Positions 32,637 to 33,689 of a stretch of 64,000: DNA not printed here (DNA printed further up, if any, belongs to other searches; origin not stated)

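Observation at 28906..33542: Isolated two-gene operon: coiled-coil-split Upf1/DNA2-like helicase plus translationally coupled winged-helix protein, a candidate uncharacterised defence or genome-surveillance system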

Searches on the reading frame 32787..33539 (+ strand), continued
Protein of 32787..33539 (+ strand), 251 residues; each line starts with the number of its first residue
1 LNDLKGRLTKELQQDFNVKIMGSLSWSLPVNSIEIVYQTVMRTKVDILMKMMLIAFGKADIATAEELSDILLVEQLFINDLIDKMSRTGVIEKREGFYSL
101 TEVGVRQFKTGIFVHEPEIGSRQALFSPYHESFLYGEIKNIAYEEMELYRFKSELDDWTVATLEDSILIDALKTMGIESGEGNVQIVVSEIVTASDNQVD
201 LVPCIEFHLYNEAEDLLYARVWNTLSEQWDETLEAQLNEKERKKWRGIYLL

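Call 41: predict_structure(alignment_id=A3)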
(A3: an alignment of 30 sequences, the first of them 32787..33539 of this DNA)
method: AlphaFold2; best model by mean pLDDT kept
length: 251 residues; sequences in the alignment: 30
mean_pLDDT: 90.0   pTM: 0.76
mean pLDDT of the five models: 90.0, 89.2, 89.2, 88.5, 87.6
residues with pLDDT >= 90: 184; 70-90: 57; 50-70: 9; < 50: 1
segments of 3 or more residues with pLDDT < 50: none
pLDDT, mean of each block of 10 residues (from residue 1): 92 91 92 94 92 92 93 93 93 92 94 93 92 81 69 76 88 91 90 91 93 93 94 95 88 80
secondary structure, 60 per line:
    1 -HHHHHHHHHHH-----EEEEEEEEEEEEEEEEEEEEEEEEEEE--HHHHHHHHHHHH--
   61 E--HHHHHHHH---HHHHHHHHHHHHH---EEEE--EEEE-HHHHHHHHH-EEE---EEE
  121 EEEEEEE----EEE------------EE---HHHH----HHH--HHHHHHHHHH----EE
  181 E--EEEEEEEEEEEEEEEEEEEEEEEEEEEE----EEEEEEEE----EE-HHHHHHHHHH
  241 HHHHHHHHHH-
elements in order: H2-12 E18-44 H47-58 H64-71 H75-87 E91-94 E97-100 H102-110 E112-114 E118-127 E132-134 H152-155 H165-174 E179-181 E184-211 E216-223 H231-250

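Call 45: fold_search(model_id=the predicted structure, library=pdb)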
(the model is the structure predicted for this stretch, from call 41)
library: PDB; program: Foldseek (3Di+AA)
matches with E <= 10: 546; with E <= 0.001: 0
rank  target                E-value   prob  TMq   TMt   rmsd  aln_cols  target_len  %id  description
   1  1bja_A                5.1e-02  1.00  0.24  0.58   2.5        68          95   19  ACTIVATION DOMAIN OF THE PHAGE T4 TRANSCRIPTION FACTOR MOTA (released 1998-11-04)
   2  7el2_B                8.1e-02  1.00  0.25  0.46   2.0        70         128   18  Crystal structure of apo-HpaR from Acinetobacter baumannii (released 2022-01-19)
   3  2x4h_B                8.6e-02  1.00  0.22  0.42   2.0        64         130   14  Crystal Structure of the hypothetical protein SSo2273 from Sulfolobus solfataricus (released 2010-07-21)
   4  5yhx_H                8.6e-02  1.00  0.25  0.44  21.0       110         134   15  Structure of Lactococcus lactis ZitR, wild type (released 2017-12-06)
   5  8r3g_A                1.0e-01  1.00  0.23  0.18   3.2        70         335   16  Central glycolytic genes regulator (CggR) bound to DNA operator (released 2024-06-19)
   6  3bj6_B                1.1e-01  1.00  0.24  0.39   2.2        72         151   24  Crystal structure of MarR family transcription regulator SP03579 (released 2007-12-18)
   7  3bj6_A                1.1e-01  1.00  0.24  0.39   2.2        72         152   24  Crystal structure of MarR family transcription regulator SP03579 (released 2007-12-18)
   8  8bii_H                1.1e-01  1.00  0.20  0.16   2.7        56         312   20  O-Methyltransferase Plu4895 (mutant H229N) in complex with SAH (released 2023-03-08)
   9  3tgn_B                1.1e-01  0.98  0.23  0.39  21.7       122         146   16  Crystal Structure of the zinc-dependent MarR Family Transcriptional Regulator AdcR in the Zn(II)-bound State (released 2011-11-30)
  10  2x4h_C                1.3e-01  1.00  0.24  0.44   2.0        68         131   13  Crystal Structure of the hypothetical protein SSo2273 from Sulfolobus solfataricus (released 2010-07-21)
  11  6jbx_B                1.4e-01  1.00  0.24  0.40   2.4        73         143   22  Crystal structure of Streptococcus pneumoniae FabT in complex with DNA (released 2019-07-24)
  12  2pex_B                1.4e-01  1.00  0.21  0.36   2.9        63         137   19  Structure of reduced C22S OhrR from Xanthamonas Campestris (released 2007-12-11)
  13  5yhx_B                1.4e-01  0.97  0.23  0.39  21.1       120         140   16  Structure of Lactococcus lactis ZitR, wild type (released 2017-12-06)
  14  5mdm_A                1.4e-01  0.10  0.14  0.11  15.5       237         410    7  Structural intermediates in the fusion associated transition of vesiculovirus glycoprotein (released 2016-12-14)
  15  4yif_D                1.4e-01  1.00  0.25  0.45   2.1        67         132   16  Crystal structure of Rv0880 (released 2015-06-10)
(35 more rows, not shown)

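Call 52: search_protein_families(library=pfam, proteins=[L008:2098-2907:-, L017:3555-3962:-, L017:2038-3558:-, L052:3349-3774:+, L052:9170-10108:+, L004:599-1609:+, L015:1359-1877:+, L019:10258-11631:+, L038:2838-3788:-, L037:2923-3855:-], max_evalue=0.0001)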
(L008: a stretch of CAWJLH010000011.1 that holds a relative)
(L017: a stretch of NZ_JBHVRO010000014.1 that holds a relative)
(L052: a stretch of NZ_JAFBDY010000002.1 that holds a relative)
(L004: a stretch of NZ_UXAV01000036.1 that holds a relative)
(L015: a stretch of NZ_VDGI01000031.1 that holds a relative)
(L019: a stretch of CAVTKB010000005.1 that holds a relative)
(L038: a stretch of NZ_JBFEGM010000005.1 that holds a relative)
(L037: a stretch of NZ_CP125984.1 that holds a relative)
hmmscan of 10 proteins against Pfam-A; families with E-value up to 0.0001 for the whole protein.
L008:2098-2907:- (269 aa): 3 families
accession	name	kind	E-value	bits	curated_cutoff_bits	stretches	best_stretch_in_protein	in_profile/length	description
PF13365.12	Trypsin_2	-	5.5e-27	95.7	27.6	1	110-241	1-144/144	Trypsin-like peptidase domain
PF00089.32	Trypsin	-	7.7e-09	36.1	20.6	0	223-264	176-217/220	Trypsin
PF10459.15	Peptidase_S46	-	1.4e-05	24.4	22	0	225-243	633-651/698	Peptidase S46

L017:3555-3962:- (135 aa): 1 family
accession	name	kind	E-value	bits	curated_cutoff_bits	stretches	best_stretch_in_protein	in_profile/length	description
PF04341.17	DUF485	-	2.8e-24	85.3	28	1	43-127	2-88/88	Protein of unknown function, DUF485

L017:2038-3558:- (506 aa): 1 family
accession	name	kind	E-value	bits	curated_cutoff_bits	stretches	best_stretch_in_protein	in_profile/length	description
PF00474.23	SSF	-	7.1e-116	387.9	22.8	1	33-433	1-406/406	Sodium:solute symporter family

L052:3349-3774:+ (141 aa): 3 families
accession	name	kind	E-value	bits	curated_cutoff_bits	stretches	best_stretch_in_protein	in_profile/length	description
PF13279.12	4HBT_2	-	1.8e-17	64.4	25.5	1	12-121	3-113/122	Thioesterase-like superfamily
PF03061.28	4HBT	-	6.4e-13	49.3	20.6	1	18-100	1-76/79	Thioesterase superfamily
PF01643.23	Acyl-ACP_TE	-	3e-05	24.2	23.7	1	6-119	6-120/131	Acyl-ACP thioesterase N-terminal domain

L052:9170-10108:+ (312 aa): 1 family
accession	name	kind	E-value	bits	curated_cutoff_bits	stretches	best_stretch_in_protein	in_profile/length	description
PF04204.22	HTS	-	1.1e-132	442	27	1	2-299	1-298/298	Homoserine O-succinyltransferase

L004:599-1609:+ (336 aa): 2 families
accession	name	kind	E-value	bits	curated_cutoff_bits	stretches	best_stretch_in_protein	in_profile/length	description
PF00753.33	Lactamase_B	-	3.1e-36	125.6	22.7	1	86-299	2-196/196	Metallo-beta-lactamase superfamily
PF12706.13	Lactamase_B_2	-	1.4e-06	28.5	27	1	127-211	25-112/200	Beta-lactamase superfamily domain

L015:1359-1877:+ (172 aa): 1 family
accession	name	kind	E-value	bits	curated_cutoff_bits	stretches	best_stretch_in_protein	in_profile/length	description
PF09580.15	Spore_YhcN_YlaJ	-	3.6e-31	108.8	26.3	1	25-168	9-158/158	Sporulation lipoprotein YhcN/YlaJ (Spore_YhcN_YlaJ)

L019:10258-11631:+ (457 aa): 0 families

L038:2838-3788:- (316 aa): 1 family
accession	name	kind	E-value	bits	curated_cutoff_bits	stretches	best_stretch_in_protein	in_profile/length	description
PF11181.13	YflT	-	1.2e-14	55.1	26.2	1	8-101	2-99/99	Heat induced stress protein YflT domain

L037:2923-3855:- (310 aa): 2 families
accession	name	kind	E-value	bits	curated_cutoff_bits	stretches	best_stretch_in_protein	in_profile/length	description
PF00565.23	SNase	-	9.7e-27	94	21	1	119-226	1-106/107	Staphylococcal nuclease homologue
PF05901.16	Excalibur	-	4.7e-15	56.1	22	1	275-310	1-36/36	Excalibur calcium-binding domain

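Call 55: search_protein_families(library=padloc, alignment_id=A5, max_evalue=0.00001)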
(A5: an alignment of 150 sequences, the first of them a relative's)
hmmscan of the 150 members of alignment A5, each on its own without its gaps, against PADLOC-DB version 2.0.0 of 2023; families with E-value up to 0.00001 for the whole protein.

A. member 1, L001:3519-3794:- (91 aa): 0 families

B. families by the number of members that match (of 150 scanned): 19 families
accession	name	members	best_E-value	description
PDLC02960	RT-Protease_XI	15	8.1e-21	single gene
PDLC02959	RT-Protease_XI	15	1.3e-19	single gene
PDLC03855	LmuA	15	2.3e-13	-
PDLC04593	PDC-M35A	15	5.5e-09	-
PDLC00169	HamA1|HamA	8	1.1e-06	DUF1837 domain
PDLC05022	PDC-S45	3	6.4e-07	-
PDLC04135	mad3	2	5.9e-31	mads_3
PDLC01096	C3a212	2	1.7e-23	SNc+LTD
PDLC04647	PDC-M43B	2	6.8e-15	-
PDLC04140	mad8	2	3.3e-10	mads_8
PDLC04650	PDC-M43B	2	4.1e-10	-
PDLC04055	PD-T4-6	2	1.5e-08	-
PDLC01652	WYL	1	4.7e-15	"CAS-I,CAS-II,CAS-III,CAS-IV,CAS-V,CAS-VI; associated_signaling"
PDLC01457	WYL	1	8.4e-13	"CAS-I,CAS-II,CAS-III,CAS-IV,CAS-V,CAS-VI; associated_signaling"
PDLC04725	PDC-M60B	1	3.8e-09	-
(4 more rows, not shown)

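Call 56: search_protein_families(library=ncbifam, proteins=[P0296, P0272, L082:4130-7966:+, L081:4007-7981:+], max_evalue=0.001)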
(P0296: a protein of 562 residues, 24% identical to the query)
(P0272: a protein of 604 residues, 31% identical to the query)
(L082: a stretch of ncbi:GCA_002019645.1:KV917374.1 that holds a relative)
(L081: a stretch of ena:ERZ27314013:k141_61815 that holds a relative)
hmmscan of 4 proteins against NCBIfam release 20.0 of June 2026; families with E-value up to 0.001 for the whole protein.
P0296 (562 aa): 1 family
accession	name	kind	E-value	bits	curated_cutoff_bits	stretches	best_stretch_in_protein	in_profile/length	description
NF041068.1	DpdK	equivalog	6.2e-05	22.6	100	0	310-337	22-50/167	phospholipase D-like domain-containing protein DpdK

P0272 (604 aa): 0 families

L082:4130-7966:+ (1279 aa): 5 families
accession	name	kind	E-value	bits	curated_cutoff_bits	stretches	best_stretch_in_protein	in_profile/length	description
TIGR00376.1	TIGR00376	hypoth_equivalog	3.5e-73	247.1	348.9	2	842-1254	240-621/639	IGHMBP2 family helicase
NF040671.1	PLuB_AAA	exception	2.9e-50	170.7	999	2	941-1257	934-1245/1256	PLuB system helicase-like protein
NF058533.1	antiphage_ProA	equivalog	1.1e-13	49.6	1500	2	952-1189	1292-1488/1903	anti-phage protein ProA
TIGR01447.1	recD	equivalog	1.3e-08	33.9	310.15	1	330-370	144-183/597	exodeoxyribonuclease V subunit alpha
NF042953.1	Hhe_antiphage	equivalog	0.00035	18.1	2000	1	963-1002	1281-1320/1797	DUF4011 domain-containing anti-phage protein Hhe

L081:4007-7981:+ (1325 aa): 5 families
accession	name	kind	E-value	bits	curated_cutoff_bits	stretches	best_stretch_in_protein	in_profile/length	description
TIGR00376.1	TIGR00376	hypoth_equivalog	1.6e-71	241.7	348.9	2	896-1306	258-628/639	IGHMBP2 family helicase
NF040671.1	PLuB_AAA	exception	2.9e-52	177.3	999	2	991-1289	944-1233/1256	PLuB system helicase-like protein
NF058533.1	antiphage_ProA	equivalog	3.6e-07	28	1500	1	1000-1076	1297-1371/1903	anti-phage protein ProA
NF042953.1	Hhe_antiphage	equivalog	4.7e-07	27.6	2000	1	1006-1111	1281-1379/1797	DUF4011 domain-containing anti-phage protein Hhe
TIGR01447.1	recD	equivalog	7.7e-06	24.7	310.15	0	1002-1061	258-320/597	exodeoxyribonuclease V subunit alpha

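Call 57: find_homologous_proteins(query=P0272, max_evalue=0.00001)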
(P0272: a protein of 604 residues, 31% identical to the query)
Query P0272 (604 aa): 37 proteins with E <= 0.00001 among 8000 candidates.
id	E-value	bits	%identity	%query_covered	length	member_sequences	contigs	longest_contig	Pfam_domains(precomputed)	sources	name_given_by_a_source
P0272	0.0e+0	1332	100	100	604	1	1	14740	PF13091.13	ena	-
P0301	9.4e-248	842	63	100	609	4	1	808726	PF13091.13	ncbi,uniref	ncbi:phospholipase D-like domain-containing protein [Peribacillus sp. NPDC101480]|uniref:phospholipa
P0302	9.3e-236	802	62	97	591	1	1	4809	PF13091.13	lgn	-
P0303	6.7e-211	720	58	96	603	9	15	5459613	PF13091.13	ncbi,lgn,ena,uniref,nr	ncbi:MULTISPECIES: hypothetical protein [Bacillus cereus group]|uniref:hypothetical protein n=1 Tax=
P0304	7.9e-211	720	58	96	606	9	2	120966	PF13091.13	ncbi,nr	ncbi:hypothetical protein CN931_04245 [Bacillus sp. AFS054943]|nr:hypothetical protein CN402_09275 [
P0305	7.1e-210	717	56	95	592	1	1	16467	PF13091.13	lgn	-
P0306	9.1e-210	716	56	100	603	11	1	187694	PF13091.13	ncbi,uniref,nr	ncbi:hypothetical protein BW892_04965 [Bacillus cereus]|uniref:PLD phosphodiesterase domain-containi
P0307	6.0e-208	710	55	100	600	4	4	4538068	PF13091.13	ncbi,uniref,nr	ncbi:hypothetical protein CN425_02380 [Bacillus cereus]|uniref:PLD phosphodiesterase domain-containi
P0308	3.3e-206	704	57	96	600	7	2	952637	PF13091.13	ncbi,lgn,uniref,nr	ncbi:hypothetical protein P4L13_19425 [Bacillus anthracis]|uniref:hypothetical protein n=1 Tax=Bacil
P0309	1.4e-205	702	56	95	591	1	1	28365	PF13091.13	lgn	-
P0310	9.9e-205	700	55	95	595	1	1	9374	PF13091.13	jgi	jgi:hypothetical protein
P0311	6.0e-197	674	54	96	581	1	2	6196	PF13091.13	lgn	-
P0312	1.1e-196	673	53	96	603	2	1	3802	-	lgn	-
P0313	1.2e-181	623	50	98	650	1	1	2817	PF13091.13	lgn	-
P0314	9.7e-173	594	48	100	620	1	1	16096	PF13091.13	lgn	-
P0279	1.5e-156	541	46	99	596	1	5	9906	PF13091.13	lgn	-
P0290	1.9e-151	524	44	95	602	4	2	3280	-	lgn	-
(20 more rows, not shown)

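Call 58: search_dna_similar(query=window:32787-33539:+, collection=plasmids, mode=protein, max_evalue=0.001, max_rows=20)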
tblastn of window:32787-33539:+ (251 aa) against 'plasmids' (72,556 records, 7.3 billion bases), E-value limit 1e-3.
No match.

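Call 66: search_protein_families(library=pfam, proteins=[L009:4390-5697:+, L009:5705-6664:+, L009:6798-7892:+, L009:7995-8777:+, L009:8860-9693:-, L009:10009-11199:-], max_evalue=0.001)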
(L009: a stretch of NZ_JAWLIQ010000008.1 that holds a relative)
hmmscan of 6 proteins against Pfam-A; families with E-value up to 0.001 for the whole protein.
L009:4390-5697:+ (436 aa): 1 family
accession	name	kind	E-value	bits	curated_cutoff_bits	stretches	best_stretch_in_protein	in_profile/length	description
PF00342.24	PGI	-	5.9e-23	81.7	22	1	77-323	97-339/486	Phosphoglucose isomerase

L009:5705-6664:+ (320 aa): 1 family
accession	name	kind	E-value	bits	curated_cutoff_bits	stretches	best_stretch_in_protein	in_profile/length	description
PF13556.12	HTH_30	-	2.4e-18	66.1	27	1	261-318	2-59/59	PucR C-terminal helix-turn-helix domain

L009:6798-7892:+ (365 aa): 7 families
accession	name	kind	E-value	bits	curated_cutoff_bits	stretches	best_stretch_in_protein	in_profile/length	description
PF00005.33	ABC_tran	-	1.4e-31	110.4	25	1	21-162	2-136/137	ABC transporter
PF17912.7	OB_MalK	-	5.6e-16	59.6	27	1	236-288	1-53/53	MalK OB fold domain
PF08402.16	TOBE_2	-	7.9e-08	32.7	21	1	281-356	1-76/76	TOBE domain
PF03215.21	Rad17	-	9.9e-07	29.3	23.8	1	21-118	36-129/186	Rad17 P-loop domain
PF02463.25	SMC_N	-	1.9e-06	27.9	40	1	29-212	23-218/220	RecF/RecN/SMC N terminal domain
PF17850.7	CysA_C_terminal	-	7.6e-05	23.7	29.7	1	241-289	1-42/43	CysA C-terminal regulatory domain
PF13401.12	AAA_22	-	0.00021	22.1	27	1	29-56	4-31/130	AAA domain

L009:7995-8777:+ (261 aa): 0 families

L009:8860-9693:- (277 aa): 5 families
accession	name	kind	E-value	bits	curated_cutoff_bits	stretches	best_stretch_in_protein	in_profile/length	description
PF13365.12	Trypsin_2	-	4.8e-28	99.1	27.6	1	117-248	1-144/144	Trypsin-like peptidase domain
PF00089.32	Trypsin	-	8.2e-09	36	20.6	1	231-272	177-218/220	Trypsin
PF10459.15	Peptidase_S46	-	5.5e-08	32.4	22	1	232-250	633-651/698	Peptidase S46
PF02907.21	Peptidase_S29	-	0.00018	21.8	25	1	205-268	80-144/149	Hepatitis C virus NS3 protease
PF05579.19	Peptidase_S32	-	0.00048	19.9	24.7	0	231-248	207-224/297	Equine arteritis virus serine endopeptidase S32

L009:10009-11199:- (396 aa): 1 family
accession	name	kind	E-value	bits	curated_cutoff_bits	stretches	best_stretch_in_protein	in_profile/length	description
PF05975.17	EcsB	-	1.1e-70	239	30.7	1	4-371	2-379/383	Bacterial ABC transporter protein EcsB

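Call 67: search_dna_similar(query=window:32787-33539:+, collection=phages, mode=protein, max_evalue=0.01, max_rows=10)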
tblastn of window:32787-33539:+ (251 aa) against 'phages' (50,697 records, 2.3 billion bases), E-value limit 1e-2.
No match.

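Call 73: search_protein_families(library=padloc, proteins=[L038:2838-3785:-, L037:2923-3852:-, L040:8985-9407:-, L041:8981-9964:+, L067:8770-9252:+, L049:8894-9964:+, L047:3449-4087:+, L052:3349-3771:+, L006:3143-3799:-, L017:3555-3959:-], max_evalue=0.0001)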
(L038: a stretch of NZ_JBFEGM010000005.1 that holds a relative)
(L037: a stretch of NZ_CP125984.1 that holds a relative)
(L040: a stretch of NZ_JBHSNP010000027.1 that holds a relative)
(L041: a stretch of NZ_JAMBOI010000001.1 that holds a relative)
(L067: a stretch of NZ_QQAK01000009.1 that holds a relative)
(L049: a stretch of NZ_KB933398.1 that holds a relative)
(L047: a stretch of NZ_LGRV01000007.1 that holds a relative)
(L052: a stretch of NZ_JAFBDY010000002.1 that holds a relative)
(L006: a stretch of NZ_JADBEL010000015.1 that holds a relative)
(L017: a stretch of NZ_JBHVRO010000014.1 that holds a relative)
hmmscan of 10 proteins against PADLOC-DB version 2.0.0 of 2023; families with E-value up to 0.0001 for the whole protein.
L038:2838-3785:- (315 aa): 0 families

L037:2923-3852:- (309 aa): 1 family
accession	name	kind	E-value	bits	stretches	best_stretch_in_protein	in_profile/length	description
PDLC01096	C3a212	-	1.7e-23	81.2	1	97-231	48-183/279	SNc+LTD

L040:8985-9407:- (140 aa): 0 families

L041:8981-9964:+ (328 aa): 0 families

L067:8770-9252:+ (161 aa): 0 families

L049:8894-9964:+ (357 aa): 0 families

L047:3449-4087:+ (213 aa): 0 families

L052:3349-3771:+ (141 aa): 0 families

L006:3143-3799:- (218 aa): 0 families

L017:3555-3959:- (134 aa): 0 families
